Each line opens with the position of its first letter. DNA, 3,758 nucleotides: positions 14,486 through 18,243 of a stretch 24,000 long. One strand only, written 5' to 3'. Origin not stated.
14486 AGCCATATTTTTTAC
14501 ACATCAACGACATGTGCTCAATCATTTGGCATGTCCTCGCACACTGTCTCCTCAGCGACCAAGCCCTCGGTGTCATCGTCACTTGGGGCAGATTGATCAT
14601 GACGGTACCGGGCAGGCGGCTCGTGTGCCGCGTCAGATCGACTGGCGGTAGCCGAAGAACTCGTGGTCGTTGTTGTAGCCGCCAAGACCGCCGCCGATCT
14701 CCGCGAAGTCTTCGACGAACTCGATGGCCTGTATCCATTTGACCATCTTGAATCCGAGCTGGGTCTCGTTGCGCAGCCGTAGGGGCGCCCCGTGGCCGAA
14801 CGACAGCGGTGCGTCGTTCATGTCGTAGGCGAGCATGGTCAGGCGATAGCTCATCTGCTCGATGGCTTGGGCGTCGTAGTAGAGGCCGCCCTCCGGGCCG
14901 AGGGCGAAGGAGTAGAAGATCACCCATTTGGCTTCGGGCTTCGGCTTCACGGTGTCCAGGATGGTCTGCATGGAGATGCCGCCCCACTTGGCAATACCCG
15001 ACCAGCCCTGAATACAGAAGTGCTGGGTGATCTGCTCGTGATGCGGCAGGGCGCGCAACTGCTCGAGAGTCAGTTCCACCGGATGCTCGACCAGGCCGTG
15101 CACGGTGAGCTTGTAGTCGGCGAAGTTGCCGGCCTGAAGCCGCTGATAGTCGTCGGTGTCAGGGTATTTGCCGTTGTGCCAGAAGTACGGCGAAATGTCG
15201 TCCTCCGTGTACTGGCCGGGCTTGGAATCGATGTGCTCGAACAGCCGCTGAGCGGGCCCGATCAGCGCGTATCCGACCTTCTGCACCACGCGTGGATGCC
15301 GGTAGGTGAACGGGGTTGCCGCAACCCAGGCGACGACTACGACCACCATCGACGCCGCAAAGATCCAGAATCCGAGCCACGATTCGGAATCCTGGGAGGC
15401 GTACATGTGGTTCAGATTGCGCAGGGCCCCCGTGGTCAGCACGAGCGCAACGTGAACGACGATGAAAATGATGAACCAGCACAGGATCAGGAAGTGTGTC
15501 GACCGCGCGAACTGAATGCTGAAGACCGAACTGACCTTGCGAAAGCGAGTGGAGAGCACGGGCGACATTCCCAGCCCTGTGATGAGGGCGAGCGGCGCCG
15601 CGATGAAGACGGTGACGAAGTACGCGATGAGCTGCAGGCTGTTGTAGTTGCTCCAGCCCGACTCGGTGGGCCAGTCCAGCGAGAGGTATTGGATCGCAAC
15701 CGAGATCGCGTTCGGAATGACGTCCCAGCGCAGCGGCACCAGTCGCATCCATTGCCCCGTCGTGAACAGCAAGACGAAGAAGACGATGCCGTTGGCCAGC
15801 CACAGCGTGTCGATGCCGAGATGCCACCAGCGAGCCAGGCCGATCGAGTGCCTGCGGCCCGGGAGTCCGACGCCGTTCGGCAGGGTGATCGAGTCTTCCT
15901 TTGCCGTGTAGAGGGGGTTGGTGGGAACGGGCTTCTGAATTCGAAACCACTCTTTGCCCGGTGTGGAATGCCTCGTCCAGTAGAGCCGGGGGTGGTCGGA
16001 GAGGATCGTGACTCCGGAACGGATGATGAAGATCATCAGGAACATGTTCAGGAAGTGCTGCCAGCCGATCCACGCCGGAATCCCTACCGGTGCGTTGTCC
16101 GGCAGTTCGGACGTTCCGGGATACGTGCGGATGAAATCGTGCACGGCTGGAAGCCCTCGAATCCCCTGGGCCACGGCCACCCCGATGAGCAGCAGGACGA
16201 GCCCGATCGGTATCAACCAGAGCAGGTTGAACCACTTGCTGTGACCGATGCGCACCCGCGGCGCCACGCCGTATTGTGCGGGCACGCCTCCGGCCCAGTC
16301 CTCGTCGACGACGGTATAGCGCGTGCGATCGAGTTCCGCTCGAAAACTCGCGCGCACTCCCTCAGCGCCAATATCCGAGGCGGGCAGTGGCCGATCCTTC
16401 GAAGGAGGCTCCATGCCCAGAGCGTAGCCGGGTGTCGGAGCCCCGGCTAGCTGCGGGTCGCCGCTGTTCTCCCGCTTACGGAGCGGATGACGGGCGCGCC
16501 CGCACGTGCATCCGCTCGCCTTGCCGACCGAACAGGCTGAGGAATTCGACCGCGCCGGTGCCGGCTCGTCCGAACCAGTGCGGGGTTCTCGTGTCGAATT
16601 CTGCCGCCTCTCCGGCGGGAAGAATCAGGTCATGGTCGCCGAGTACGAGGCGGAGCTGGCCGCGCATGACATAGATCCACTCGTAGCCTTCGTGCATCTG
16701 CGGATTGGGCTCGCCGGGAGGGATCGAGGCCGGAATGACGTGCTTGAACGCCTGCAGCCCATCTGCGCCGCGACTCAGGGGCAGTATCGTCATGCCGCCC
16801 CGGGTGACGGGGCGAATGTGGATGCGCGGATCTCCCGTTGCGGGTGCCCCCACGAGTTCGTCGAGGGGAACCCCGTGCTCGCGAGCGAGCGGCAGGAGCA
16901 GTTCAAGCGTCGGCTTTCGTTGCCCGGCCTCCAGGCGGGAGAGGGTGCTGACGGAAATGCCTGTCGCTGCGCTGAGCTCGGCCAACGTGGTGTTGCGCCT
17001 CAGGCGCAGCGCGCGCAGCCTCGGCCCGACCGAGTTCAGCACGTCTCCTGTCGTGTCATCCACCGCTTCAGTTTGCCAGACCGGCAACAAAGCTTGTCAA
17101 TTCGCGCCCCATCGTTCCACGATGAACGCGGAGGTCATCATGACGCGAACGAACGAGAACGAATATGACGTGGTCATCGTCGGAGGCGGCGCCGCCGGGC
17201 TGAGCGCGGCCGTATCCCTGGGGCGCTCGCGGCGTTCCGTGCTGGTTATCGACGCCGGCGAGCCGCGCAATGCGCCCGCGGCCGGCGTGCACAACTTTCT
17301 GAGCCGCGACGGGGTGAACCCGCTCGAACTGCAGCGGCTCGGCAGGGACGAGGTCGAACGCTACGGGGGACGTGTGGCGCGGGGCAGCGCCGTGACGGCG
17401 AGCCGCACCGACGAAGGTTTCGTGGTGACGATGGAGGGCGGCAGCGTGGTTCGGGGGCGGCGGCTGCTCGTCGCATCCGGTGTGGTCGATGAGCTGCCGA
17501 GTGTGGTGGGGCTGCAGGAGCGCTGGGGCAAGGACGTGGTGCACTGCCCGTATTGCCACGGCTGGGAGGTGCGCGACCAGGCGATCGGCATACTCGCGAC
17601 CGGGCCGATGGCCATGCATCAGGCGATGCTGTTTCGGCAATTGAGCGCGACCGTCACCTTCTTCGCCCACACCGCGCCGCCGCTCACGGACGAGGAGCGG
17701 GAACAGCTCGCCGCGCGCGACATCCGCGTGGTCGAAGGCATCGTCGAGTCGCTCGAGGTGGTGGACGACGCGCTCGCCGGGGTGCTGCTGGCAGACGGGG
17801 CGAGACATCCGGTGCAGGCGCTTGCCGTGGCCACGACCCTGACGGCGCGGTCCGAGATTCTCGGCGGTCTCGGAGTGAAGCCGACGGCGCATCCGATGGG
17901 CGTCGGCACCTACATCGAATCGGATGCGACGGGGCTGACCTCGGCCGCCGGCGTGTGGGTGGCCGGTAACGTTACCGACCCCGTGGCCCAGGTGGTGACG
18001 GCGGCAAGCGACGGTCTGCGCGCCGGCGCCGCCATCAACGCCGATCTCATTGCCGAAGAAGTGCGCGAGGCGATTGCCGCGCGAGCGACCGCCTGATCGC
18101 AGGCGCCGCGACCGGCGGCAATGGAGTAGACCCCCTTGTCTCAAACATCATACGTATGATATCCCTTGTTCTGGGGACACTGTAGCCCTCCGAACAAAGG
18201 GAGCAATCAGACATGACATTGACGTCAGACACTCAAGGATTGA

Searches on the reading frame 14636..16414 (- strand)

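Call 7: search_protein_families(library=pfam, proteins=[window:14636-16414:-], max_evalue=0.00001)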
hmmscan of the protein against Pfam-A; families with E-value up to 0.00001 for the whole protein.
window:14636-16414:- (593 aa): 2 families
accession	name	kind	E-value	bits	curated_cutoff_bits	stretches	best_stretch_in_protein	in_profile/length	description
PF00174.25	Oxidored_molyb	-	1.1e-30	106.9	24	1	431-568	9-162/169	Oxidoreductase molybdopterin binding domain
PF01292.26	Ni_hydr_CYTB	-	4.1e-08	33.6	30.1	1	119-335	9-174/179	Prokaryotic cytochrome b561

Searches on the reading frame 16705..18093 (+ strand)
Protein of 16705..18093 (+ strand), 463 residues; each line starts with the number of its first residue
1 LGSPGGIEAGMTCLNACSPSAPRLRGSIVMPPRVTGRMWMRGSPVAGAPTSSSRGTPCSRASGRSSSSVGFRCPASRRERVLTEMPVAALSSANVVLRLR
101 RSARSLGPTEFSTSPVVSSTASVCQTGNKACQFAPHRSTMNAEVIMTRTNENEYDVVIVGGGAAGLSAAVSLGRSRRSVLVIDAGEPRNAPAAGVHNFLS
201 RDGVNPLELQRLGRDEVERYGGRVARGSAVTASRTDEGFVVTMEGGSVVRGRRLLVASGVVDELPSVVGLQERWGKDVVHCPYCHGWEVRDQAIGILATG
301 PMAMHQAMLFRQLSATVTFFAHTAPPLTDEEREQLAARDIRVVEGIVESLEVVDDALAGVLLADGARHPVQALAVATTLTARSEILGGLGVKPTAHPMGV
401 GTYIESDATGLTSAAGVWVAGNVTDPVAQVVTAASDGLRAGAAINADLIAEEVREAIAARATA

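Call 7: search_protein_families(library=pfam, proteins=[window:16705-18093:+], max_evalue=0.00001)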
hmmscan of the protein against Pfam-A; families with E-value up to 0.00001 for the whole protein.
window:16705-18093:+ (463 aa): 5 families
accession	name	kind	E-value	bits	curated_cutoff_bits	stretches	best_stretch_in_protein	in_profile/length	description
PF07992.20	Pyr_redox_2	-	3.4e-18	66.5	26.1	1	154-436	1-290/291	Pyridine nucleotide-disulphide oxidoreductase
PF00890.30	FAD_binding_2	-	2.1e-06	27.7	20.4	1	155-199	1-48/414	FAD binding domain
PF03486.20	HI0933_like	-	3.5e-06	27.1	50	0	155-186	2-33/244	HI0933-like protein Rossmann domain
PF05834.18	Lycopene_cycl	-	4.4e-06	26.5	23.4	0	155-188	1-36/380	Lycopene cyclase protein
PF01266.30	DAO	-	7.8e-06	26.1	27.9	0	155-188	1-35/353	FAD dependent oxidoreductase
